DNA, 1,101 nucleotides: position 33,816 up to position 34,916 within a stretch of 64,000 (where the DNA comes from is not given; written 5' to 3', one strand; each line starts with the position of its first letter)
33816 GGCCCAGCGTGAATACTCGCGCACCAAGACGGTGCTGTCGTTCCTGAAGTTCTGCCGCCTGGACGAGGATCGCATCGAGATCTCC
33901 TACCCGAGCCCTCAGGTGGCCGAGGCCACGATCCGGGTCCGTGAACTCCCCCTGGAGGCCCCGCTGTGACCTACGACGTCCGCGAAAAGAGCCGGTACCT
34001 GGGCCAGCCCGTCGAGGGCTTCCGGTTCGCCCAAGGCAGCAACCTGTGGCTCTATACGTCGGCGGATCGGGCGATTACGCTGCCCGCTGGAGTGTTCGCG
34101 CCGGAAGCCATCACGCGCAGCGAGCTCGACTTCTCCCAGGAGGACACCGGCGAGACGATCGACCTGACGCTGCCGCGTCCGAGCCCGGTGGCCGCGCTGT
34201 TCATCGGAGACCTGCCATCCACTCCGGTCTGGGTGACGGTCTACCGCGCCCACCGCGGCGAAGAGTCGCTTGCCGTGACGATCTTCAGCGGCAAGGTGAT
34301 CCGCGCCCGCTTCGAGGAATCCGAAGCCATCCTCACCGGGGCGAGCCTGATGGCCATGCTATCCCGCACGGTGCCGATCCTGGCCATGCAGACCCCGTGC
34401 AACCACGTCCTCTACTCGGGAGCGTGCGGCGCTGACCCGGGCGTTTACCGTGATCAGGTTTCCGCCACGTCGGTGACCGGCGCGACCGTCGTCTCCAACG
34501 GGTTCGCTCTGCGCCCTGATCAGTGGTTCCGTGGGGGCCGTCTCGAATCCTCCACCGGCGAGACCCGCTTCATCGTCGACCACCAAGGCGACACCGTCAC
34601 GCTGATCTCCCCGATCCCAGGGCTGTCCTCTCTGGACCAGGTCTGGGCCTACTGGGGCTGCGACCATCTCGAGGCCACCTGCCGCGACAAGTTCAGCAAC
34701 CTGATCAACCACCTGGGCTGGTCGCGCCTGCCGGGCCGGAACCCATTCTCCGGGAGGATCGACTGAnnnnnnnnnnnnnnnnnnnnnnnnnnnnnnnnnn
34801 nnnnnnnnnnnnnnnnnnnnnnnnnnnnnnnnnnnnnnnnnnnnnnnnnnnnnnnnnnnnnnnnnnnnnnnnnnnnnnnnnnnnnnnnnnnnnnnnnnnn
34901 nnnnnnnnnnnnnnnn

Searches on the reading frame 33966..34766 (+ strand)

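Call 79: search_protein_families(library=phrogs, proteins=[window:33966-34766:+], max_evalue=0.01)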
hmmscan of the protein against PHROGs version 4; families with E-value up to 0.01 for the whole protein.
window:33966-34766:+ (266 aa): 4 families
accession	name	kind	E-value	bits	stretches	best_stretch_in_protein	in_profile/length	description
phrog_778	-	tail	2.4e-60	205.4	1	1-263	1-271/287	tail assembly protein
phrog_15205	-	tail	4.1e-34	118.9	1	25-263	223-463/467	tail assembly protein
phrog_28246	-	tail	7.6e-16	59.6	1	139-263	8-136/140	tail assembly protein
phrog_35248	-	unknown function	5.6e-12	46.8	1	1-99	1-99/120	-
